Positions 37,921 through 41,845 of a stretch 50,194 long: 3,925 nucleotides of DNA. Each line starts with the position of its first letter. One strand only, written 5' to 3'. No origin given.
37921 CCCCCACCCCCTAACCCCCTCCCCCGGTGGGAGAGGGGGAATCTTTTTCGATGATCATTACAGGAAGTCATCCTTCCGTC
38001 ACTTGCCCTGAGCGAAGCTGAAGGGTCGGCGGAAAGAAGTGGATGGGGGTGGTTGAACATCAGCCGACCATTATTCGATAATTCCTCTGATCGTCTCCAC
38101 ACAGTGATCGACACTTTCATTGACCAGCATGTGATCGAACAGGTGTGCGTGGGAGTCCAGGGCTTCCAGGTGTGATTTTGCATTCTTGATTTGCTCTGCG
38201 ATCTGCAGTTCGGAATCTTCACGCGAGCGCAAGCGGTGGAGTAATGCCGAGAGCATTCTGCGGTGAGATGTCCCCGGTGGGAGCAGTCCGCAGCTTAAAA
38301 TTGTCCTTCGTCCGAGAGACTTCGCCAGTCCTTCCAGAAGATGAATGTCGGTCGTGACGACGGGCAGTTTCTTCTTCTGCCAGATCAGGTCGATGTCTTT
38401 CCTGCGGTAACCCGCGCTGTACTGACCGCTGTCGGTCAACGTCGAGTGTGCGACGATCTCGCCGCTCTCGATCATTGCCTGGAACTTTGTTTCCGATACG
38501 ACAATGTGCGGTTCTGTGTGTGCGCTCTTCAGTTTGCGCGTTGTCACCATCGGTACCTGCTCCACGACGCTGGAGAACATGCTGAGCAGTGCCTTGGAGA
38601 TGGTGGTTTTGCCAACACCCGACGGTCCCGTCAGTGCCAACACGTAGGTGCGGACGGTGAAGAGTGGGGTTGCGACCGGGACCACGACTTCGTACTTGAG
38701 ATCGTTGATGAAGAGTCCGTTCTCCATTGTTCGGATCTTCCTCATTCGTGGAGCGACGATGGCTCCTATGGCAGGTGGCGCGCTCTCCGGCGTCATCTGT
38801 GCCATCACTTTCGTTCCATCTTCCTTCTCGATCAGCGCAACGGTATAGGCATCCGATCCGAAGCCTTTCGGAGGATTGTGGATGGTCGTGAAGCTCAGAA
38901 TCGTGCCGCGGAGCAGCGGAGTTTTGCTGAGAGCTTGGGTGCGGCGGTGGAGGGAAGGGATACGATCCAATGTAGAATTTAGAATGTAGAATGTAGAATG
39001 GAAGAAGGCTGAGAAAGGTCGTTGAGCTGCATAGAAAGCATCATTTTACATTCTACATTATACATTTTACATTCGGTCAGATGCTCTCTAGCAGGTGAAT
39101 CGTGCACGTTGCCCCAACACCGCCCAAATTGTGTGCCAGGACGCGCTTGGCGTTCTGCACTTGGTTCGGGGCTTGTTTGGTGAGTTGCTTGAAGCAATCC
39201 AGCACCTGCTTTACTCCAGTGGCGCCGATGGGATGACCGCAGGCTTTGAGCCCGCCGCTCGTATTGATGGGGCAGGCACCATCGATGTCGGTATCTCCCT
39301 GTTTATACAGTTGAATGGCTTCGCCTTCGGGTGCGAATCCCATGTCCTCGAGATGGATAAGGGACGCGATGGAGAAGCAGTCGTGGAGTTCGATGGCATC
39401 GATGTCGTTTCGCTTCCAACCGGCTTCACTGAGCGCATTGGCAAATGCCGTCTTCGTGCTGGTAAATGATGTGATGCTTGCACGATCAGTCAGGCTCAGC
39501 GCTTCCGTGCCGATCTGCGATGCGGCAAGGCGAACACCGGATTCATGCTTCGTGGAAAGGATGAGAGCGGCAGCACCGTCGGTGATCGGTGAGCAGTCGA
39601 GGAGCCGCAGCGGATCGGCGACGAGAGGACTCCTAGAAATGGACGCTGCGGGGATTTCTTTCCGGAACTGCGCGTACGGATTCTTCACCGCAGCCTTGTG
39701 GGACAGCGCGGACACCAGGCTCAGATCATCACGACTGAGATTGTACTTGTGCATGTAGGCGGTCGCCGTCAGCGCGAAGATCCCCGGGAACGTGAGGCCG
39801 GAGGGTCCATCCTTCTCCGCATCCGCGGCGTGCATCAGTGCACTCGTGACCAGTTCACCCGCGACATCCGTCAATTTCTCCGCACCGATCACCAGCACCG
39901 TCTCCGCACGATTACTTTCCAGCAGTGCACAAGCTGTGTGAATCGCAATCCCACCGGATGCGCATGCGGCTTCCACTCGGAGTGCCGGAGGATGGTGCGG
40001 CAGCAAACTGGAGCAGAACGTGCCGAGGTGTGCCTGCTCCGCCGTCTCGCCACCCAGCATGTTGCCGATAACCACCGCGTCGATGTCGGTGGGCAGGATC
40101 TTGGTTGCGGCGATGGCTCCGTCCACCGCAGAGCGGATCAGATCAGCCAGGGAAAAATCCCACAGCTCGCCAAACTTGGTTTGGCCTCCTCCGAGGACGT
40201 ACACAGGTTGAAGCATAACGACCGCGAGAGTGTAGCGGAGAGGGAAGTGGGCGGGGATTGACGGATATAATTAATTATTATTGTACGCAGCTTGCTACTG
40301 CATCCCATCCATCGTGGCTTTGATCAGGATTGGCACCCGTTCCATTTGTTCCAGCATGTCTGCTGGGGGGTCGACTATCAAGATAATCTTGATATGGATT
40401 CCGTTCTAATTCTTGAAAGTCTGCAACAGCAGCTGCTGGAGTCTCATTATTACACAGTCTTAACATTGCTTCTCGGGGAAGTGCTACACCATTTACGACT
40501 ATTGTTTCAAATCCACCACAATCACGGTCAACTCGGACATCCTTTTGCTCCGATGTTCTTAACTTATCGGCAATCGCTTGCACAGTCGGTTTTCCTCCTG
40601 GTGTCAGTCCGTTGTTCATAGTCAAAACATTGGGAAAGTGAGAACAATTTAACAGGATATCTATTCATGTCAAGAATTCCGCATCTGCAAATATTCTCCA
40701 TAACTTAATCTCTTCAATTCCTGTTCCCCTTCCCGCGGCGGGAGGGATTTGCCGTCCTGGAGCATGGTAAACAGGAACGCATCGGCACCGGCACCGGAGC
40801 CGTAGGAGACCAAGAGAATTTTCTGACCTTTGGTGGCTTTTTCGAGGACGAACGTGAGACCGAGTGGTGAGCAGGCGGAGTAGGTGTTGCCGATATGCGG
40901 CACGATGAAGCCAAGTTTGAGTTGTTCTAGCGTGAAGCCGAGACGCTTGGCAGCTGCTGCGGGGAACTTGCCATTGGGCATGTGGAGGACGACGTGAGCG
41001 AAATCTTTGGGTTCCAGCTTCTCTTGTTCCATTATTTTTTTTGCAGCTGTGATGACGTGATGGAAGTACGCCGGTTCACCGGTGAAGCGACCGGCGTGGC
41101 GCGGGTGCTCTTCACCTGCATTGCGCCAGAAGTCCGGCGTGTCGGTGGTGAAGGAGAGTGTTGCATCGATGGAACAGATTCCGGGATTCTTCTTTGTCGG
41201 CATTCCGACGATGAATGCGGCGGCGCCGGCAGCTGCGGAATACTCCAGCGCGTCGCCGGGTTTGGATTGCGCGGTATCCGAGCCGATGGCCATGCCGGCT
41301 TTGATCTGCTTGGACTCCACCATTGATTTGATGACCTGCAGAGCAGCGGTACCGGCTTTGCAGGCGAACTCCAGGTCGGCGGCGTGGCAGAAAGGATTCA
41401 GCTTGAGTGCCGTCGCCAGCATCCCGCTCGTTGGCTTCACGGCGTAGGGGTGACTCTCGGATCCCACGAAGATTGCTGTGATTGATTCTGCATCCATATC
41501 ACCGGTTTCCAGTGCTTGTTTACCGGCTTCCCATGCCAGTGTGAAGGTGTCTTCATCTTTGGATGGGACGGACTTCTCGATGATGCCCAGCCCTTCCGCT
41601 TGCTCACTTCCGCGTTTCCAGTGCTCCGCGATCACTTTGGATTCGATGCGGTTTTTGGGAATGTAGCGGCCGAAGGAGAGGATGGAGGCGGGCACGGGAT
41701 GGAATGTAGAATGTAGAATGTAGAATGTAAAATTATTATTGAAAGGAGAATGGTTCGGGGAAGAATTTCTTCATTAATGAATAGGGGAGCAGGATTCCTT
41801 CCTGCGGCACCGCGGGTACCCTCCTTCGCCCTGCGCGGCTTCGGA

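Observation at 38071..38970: DUF35-type OB-fold scaffold domain fused to a divergent guanylate-kinase-like P-loop domain in the thiolase/HMGS operon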

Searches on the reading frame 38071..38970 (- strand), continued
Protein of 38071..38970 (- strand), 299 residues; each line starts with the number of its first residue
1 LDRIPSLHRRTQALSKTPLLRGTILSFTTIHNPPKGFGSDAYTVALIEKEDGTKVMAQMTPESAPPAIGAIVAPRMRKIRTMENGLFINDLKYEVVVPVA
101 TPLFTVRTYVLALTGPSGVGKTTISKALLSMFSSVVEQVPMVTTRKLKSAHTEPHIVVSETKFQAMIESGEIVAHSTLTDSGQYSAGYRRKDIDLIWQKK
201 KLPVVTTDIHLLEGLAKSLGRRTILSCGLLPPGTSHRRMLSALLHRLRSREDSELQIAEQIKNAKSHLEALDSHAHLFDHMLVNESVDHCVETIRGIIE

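Call 24: find_related_loci(query=A1, collection=genome_contigs, flank=10000)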
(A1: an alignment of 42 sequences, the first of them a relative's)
Query A1 (299 aa) in genome_contigs; peptide patterns used: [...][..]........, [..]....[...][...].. (x = any residue, [..] = any of these).
151 stretches matched a pattern; 95 encode a relative of the query (tblastn E <= 1e-3); the best 80 are kept; 80 distinct loci.
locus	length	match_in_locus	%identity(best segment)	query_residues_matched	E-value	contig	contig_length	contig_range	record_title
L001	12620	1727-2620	84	1-298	2e-171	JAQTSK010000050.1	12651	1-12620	MAG: Candidatus Peribacteraceae bacterium isolate STB_185 NODE_12409_length_12651_cov_4.039604_Sandtown_B, whole genome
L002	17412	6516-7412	63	1-298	2e-121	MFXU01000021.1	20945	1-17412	MAG: Candidatus Peribacteria bacterium RIFCSPHIGHO2_02_FULL_51_15 rifcsphigho2_02_scaffold_18077, whole genome shotgun s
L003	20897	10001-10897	61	1-297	1e-120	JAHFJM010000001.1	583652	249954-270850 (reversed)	MAG: Candidatus Peribacteria bacterium isolate nzgw386 NODE_7_length_583653_cov_11.942416, whole genome shotgun sequence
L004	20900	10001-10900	59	1-298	2e-119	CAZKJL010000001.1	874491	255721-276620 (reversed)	MAG TPA_asm: uncultured Candidatus Peribacteria bacterium isolate SRP292972_co1_59 genome assembly, contig: NODE_6_lengt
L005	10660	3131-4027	61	1-297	2e-119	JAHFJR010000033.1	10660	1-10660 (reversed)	MAG: Candidatus Peribacteria bacterium isolate nzgw390 NODE_4521_length_10661_cov_4.810057, whole genome shotgun sequenc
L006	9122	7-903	59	1-297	2e-117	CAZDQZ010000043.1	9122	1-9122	MAG TPA_asm: uncultured Candidatus Peribacteria bacterium isolate SRP278252_co2_809 genome assembly, contig: NODE_16139_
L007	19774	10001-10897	59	1-297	2e-117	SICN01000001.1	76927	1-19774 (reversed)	MAG: Candidatus Peribacteria bacterium isolate Baikal-deep-G206 BACOMB-C1061, whole genome shotgun sequence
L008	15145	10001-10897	59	1-297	5e-117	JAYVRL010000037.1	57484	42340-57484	MAG: Candidatus Peribacteria bacterium isolate GL73_DN_concoct_161 GL73_DN_concoct_161_36, whole genome shotgun sequence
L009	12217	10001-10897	59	1-298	1e-116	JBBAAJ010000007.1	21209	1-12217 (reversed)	MAG: Candidatus Peribacteraceae bacterium isolate SO_2017_GW3_39 scaffold_1403_c1_OW296A_2017, whole genome shotgun sequ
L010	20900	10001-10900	58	1-298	3e-116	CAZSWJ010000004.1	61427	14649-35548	MAG TPA_asm: uncultured Candidatus Peribacteria bacterium isolate SRP150892_co2_42 genome assembly, contig: NODE_502_len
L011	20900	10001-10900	59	1-298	2e-116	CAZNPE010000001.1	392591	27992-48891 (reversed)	MAG TPA_asm: uncultured Candidatus Peribacteria bacterium isolate SRP342105_co1_493 genome assembly, contig: NODE_10_len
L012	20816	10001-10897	58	1-297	6e-116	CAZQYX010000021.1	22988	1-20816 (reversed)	MAG TPA_asm: uncultured Candidatus Peribacteria bacterium isolate ERP113451_co3_227 genome assembly, contig: NODE_1611_l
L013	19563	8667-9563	60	2-298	3e-115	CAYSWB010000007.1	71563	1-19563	MAG TPA_asm: uncultured Candidatus Peribacteria bacterium isolate SRP150892_co2_30 genome assembly, contig: NODE_341_len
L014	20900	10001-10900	57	2-299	4e-114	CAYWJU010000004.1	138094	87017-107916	MAG TPA_asm: uncultured Candidatus Peribacteria bacterium isolate SRP298887_co1_211 genome assembly, contig: NODE_41_len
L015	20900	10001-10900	58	2-299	3e-114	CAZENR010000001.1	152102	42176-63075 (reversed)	MAG TPA_asm: uncultured Candidatus Peribacteria bacterium isolate SRP342105_co2_184 genome assembly, contig: NODE_60_len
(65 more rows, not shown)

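Call 35: predict_structure(alignment_id=A1)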
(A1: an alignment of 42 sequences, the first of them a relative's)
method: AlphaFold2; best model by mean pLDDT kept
length: 299 residues; sequences in the alignment: 42
mean_pLDDT: 84.1   pTM: 0.59
mean pLDDT of the five models: 84.1, 84.0, 82.5, 81.2, 78.3
residues with pLDDT >= 90: 86; 70-90: 189; 50-70: 21; < 50: 3
segments of 3 or more residues with pLDDT < 50: 103-105
pLDDT, mean of each block of 10 residues (from residue 1): 71 84 93 76 91 90 86 85 76 80 62 86 86 87 77 81 92 87 86 91 89 90 90 85 83 80 85 86 85 84
secondary structure, 60 per line:
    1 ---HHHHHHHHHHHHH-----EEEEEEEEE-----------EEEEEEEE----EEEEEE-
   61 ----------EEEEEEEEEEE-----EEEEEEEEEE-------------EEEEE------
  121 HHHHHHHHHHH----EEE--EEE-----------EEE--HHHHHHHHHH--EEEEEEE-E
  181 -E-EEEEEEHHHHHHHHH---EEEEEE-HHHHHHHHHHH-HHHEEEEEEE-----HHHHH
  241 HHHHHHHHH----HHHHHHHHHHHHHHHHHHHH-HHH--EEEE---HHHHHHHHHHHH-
elements in order: H4-16 E22-30 E42-49 E54-59 E71-81 E87-96 E110-114 H121-131 E136-138 E141-143 E155-157 H160-169 E172-178 E184-189 H190-198 E202-207 H209-219 E224-230 H236-249 H254-273 E280-283 H287-298

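Call 40: fold_search(model_id=the predicted structure, library=pdb)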
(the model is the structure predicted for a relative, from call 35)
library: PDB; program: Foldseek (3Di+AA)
matches with E <= 10: 1458; with E <= 0.001: 176
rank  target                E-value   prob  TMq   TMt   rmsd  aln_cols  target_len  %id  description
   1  1gky                  1.4e-14  1.00  0.55  0.86   2.4       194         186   21  REFINED STRUCTURE OF THE COMPLEX BETWEEN GUANYLATE KINASE AND ITS SUBSTRATE GMP AT 2.0 ANGSTROMS RESOLUTION (released 1994-01-31)
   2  9lo3                  1.4e-14  1.00  0.55  0.83   2.2       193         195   21  Transition state analogue(GMPK in complex with GMP, ADP, Mg2+ and AlF4- at 277 K) (released 2025-09-10)
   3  9jai_B                1.6e-14  1.00  0.55  0.85   2.3       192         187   21  GMPK in complex with GMP and ADP (released 2025-09-03)
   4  9jaf_A                1.7e-14  1.00  0.56  0.83   2.2       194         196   22  GMPK in complex with GMP and sulfate (released 2025-09-03)
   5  9jae_A                1.8e-14  1.00  0.45  0.67   5.8       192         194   22  GMPK(S37P mutant) (released 2025-09-03)
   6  7luy_C                1.9e-14  1.00  0.54  0.78   2.3       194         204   24  Crystal Structure of guanylate kinase from Bartonella henselae str. Houston-1 (released 2021-03-17)
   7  6wct_D                2.8e-14  1.00  0.52  0.73   3.0       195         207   23  Crystal structure of a guanylate kinase from Stenotrophomonas maltophilia K279a bound to guanosine-5'-monophosphate (released 2020-04-08)
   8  8pts_A                3.0e-14  1.00  0.52  0.76   3.8       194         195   22  human GUK1 in complex with compound AT8001 (released 2024-07-24)
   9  7luy_D                3.6e-14  1.00  0.53  0.75   2.7       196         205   24  Crystal Structure of guanylate kinase from Bartonella henselae str. Houston-1 (released 2021-03-17)
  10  3tr0                  3.8e-14  1.00  0.55  0.79   2.3       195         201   23  Structure of guanylate kinase (gmk) from Coxiella burnetii (released 2011-09-21)
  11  4f4j_A                3.8e-14  1.00  0.46  0.69   5.7       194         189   21  Conversion of the enzyme guanylate kinase into a mitotic spindle orienting protein by a single mutation that inhibits  (released 2012-06-13)
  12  8egl_C                4.0e-14  1.00  0.54  0.78   2.3       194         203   23  Crystal Structure of Guanylate kinase from Pseudomonas aeruginosa PAO1 in complex with GMP and ADP (released 2022-09-28)
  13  9jai_A                4.3e-14  1.00  0.55  0.84   2.3       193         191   21  GMPK in complex with GMP and ADP (released 2025-09-03)
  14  7s5e_A                4.8e-14  1.00  0.54  0.77   2.5       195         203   23  Crystal structure of a guanylate kinase from Stenotrophomonas maltophilia K279a with heterogeneous ligand states of GM (released 2021-09-22)
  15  9jac                  5.4e-14  1.00  0.55  0.82   2.3       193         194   21  GMPK in complex with GMP (released 2025-09-03)
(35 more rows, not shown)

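Call 86: search_solved_structures(query=A1, max_evalue=0.01, show_alignments=0)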
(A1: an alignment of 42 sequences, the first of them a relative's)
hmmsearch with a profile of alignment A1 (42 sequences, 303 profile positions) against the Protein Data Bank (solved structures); distinct sequences matched with E-value up to 0.01: 39.
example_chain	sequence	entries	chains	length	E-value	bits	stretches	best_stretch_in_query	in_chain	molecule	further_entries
7n6g_6M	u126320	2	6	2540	1.1e-20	77.3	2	109-150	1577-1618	FAP42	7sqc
1s96_A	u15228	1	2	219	5.1e-17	65.3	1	108-302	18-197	Guanylate kinase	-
2an9_A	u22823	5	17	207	9.5e-17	64.4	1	112-302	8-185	Guanylate kinase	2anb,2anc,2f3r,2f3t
3lnc_A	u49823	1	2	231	1.4e-16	63.9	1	109-301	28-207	Guanylate kinase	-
4f4j_A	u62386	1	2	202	2.5e-15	59.7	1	112-300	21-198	Guanylate kinase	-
1gky_A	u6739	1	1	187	5.4e-15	58.6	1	112-300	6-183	GUANYLATE KINASE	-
1ex6_A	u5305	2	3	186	5.5e-15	58.6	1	112-300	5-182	GUANYLATE KINASE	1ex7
1lvg_A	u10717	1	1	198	9.6e-15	57.8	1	112-299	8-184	Guanylate kinase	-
9jae_A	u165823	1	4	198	1.2e-14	57.5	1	112-299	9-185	Guanylate kinase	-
8pts_A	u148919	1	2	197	1.4e-14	57.3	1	112-299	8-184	Guanylate kinase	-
6nui_A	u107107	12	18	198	1.4e-14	57.3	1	112-299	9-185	Guanylate kinase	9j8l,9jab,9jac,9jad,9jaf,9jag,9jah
1z6g_A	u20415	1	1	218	1.7e-14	57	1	108-298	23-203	guanylate kinase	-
4qrh_A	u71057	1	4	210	7.8e-14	54.8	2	241-302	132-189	Guanylate kinase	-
2j41_A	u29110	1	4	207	8.3e-14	54.7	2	241-302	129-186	GUANYLATE KINASE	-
3tr0_A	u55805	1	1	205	9.8e-14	54.5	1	110-301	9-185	Guanylate kinase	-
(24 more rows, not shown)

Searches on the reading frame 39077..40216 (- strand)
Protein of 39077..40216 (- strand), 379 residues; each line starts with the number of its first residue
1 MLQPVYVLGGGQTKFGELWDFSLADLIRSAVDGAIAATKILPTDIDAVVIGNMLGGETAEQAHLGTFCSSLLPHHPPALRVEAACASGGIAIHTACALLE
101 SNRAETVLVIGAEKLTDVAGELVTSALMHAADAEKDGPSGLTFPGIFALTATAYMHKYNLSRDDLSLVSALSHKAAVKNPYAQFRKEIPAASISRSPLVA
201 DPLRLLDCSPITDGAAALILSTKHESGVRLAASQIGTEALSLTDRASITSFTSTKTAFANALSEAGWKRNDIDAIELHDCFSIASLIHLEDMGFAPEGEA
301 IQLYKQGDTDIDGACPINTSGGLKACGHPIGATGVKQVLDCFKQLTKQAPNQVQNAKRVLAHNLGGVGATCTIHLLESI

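Call 3: search_protein_families(library=pfam, proteins=[window:39077-40216:-], max_evalue=0.1)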
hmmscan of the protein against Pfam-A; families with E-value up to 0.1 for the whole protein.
window:39077-40216:- (379 aa): 6 families
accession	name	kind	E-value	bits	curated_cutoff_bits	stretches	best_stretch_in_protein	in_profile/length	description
PF22691.2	Thiolase_C_1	-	4.3e-39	134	28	1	238-377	5-143/144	Thiolase C-terminal domain-like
PF00108.29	Thiolase_N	-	5.8e-29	101.7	26.4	1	5-222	1-258/260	Thiolase, N-terminal domain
PF02803.24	Thiolase_C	-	8.1e-13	48.5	27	1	256-349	26-101/123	Thiolase, C-terminal domain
PF08545.16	ACP_syn_III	-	1.5e-10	41.2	24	1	81-118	3-40/80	3-Oxoacyl-[acyl-carrier-protein (ACP)] synthase III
PF00109.32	ketoacyl-synt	-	1.8e-06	28.2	20.8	1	63-120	152-209/252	Beta-ketoacyl synthase, N-terminal domain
PF02801.28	Ketoacyl-synt_C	-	0.014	15.8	20.8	0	253-349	26-111/119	Beta-ketoacyl synthase, C-terminal domain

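Call 4: search_protein_families(library=ncbifam, proteins=[window:39077-40216:-], max_evalue=0.1)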
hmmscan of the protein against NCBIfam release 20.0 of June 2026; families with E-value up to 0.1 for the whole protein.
window:39077-40216:- (379 aa): 63 families (the best 25 are shown)
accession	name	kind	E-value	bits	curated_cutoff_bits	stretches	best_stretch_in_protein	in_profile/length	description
NF004720.0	PRK06064.1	subfamily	1.1e-123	412.9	420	1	4-377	3-386/389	thiolase domain-containing protein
NF053570.1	AcCoTHIOL_METTL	equivalog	2.9e-106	355.5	600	1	5-376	4-381/385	acetyl-CoA acetyltransferase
NF005704.0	PRK07516.1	subfamily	8.6e-94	314.6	412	1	5-378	4-387/389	thiolase domain-containing protein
NF004810.0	PRK06157.1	equivalog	5.3e-79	266.2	403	1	5-371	9-388/400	acetyl-CoA acetyltransferase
NF004936.0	PRK06289.1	equivalog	2.8e-75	253.6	375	1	2-373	2-398/405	acetyl-CoA acetyltransferase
NF009228.0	PRK12578.1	subfamily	1.4e-66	224.7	485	1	3-375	3-384/387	thiolase domain-containing protein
NF004982.0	PRK06365.1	equivalog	3.9e-56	190.9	695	2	2-225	15-239/430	thiolase domain-containing protein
NF006102.0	PRK08256.1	subfamily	4e-56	190.8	436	1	3-377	3-391/394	lipid-transfer protein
NF006180.0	PRK08313.1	subfamily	1.1e-53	182.5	514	1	3-371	4-377/389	thiolase domain-containing protein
NF004715.0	PRK06059.1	equivalog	6.3e-50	170.3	424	1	2-371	3-393/399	lipid-transfer protein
NF053628.1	BnzsclthlBbsBGT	equivalog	5.1e-47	160.5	750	1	4-374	6-383/389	benzoylsuccinyl-CoA thiolase subunit BbsB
NF004811.0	PRK06158.1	subfamily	4.1e-40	137.9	421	1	7-369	12-371/384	acetyl-CoA acetyltransferase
NF004721.0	PRK06065.1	equivalog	1.1e-38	133.2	455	1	4-359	11-371/393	thiolase domain-containing protein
NF005892.0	PRK07855.1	subfamily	1.7e-33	116.1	469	1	7-367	10-380/390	lipid-transfer protein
TIGR01930.1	AcCoA-C-Actrans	subfamily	4e-32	111.6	240.55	2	208-352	240-364/385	acetyl-CoA C-acyltransferase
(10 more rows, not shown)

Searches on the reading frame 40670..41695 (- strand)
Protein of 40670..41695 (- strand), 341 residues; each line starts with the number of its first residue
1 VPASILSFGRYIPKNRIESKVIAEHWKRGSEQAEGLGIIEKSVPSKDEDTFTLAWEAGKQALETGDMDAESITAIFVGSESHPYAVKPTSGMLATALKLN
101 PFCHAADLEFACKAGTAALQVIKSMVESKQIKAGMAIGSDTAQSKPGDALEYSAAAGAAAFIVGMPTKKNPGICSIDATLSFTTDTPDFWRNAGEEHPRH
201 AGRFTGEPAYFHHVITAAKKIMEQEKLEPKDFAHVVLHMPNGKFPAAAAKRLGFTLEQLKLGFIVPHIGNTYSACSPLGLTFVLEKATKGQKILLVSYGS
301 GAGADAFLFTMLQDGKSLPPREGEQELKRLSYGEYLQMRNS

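Call 3: search_protein_families(library=pfam, proteins=[window:40670-41695:-], max_evalue=0.1)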
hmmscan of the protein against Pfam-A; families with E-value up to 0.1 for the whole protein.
window:40670-41695:- (341 aa): 5 families
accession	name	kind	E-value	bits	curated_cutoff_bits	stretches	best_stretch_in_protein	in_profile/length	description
PF08541.16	ACP_syn_III_C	-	1.7e-11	44.6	26.6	1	222-309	1-88/90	3-Oxoacyl-[acyl-carrier-protein (ACP)] synthase III C terminal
PF08545.16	ACP_syn_III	-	8.9e-05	22.8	24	1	107-175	2-73/80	3-Oxoacyl-[acyl-carrier-protein (ACP)] synthase III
PF00108.29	Thiolase_N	-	0.012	15.5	26.4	1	46-141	19-114/260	Thiolase, N-terminal domain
PF08540.16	HMG_CoA_synt_C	-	0.013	15.6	25.1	1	266-317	152-207/280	Hydroxymethylglutaryl-coenzyme A synthase C terminal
PF01154.23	HMG_CoA_synt_N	-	0.022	15.1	25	1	32-164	35-170/174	Hydroxymethylglutaryl-coenzyme A synthase N terminal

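Call 4: search_protein_families(library=ncbifam, proteins=[window:40670-41695:-], max_evalue=0.1)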
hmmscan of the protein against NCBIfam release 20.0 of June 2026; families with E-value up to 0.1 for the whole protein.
window:40670-41695:- (341 aa): 23 families
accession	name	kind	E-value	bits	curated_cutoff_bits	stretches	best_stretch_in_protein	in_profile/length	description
NF003274.0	PRK04262.1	equivalog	5.5e-129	430.1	244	1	3-339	3-341/347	hydroxymethylglutaryl-CoA synthase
TIGR00748.1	HMG_CoA_syn_Arc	equivalog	5.4e-117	390.9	353.35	1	3-311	2-307/345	hydroxymethylglutaryl-CoA synthase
TIGR01835.1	HMG-CoA-S_prok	equivalog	9.7e-41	139.8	360.35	1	10-311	8-317/382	hydroxymethylglutaryl-CoA synthase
NF006829.0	PRK09352.1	subfamily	3.1e-25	88.8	249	1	3-304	5-314/322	beta-ketoacyl-ACP synthase 3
TIGR00747.1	fabH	subfamily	1.8e-22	79.8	292.1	1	1-303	1-314/322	beta-ketoacyl-ACP synthase III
NF041302.1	HMG_CoAsyn_Halo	equivalog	3.5e-16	59.2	800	1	33-244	36-250/443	hydroxymethylglutaryl-CoA synthase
NF005308.0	PRK06840.1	equivalog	8e-15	54.7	315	1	3-163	5-172/339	3-oxoacyl-ACP synthase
NF004623.0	PRK05963.1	equivalog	3.4e-14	52.9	437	2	4-141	7-143/328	beta-ketoacyl-ACP synthase III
NF006720.0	PRK09258.1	equivalog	2.1e-13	50.3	285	2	37-144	48-155/338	3-oxoacyl-ACP synthase III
NF005541.0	PRK07204.1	equivalog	2.1e-11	43.8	402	2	4-165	6-171/329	beta-ketoacyl-ACP synthase III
TIGR01833.1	HMG-CoA-S_euk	equivalog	9.5e-09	34.8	286.2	1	32-251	35-265/457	hydroxymethylglutaryl-CoA synthase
NF004720.0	PRK06064.1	subfamily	4.7e-08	32.2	420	1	49-160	21-134/389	thiolase domain-containing protein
NF005703.0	PRK07515.1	equivalog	1.2e-07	31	304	2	216-304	276-365/373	beta-ketoacyl-ACP synthase III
NF005704.0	PRK07516.1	subfamily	1e-05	24.7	412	1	47-149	19-122/389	thiolase domain-containing protein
NF005293.2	PRK06816.1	subfamily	0.00017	20.7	450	1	60-143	71-153/378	StlD/DarB family beta-ketosynthase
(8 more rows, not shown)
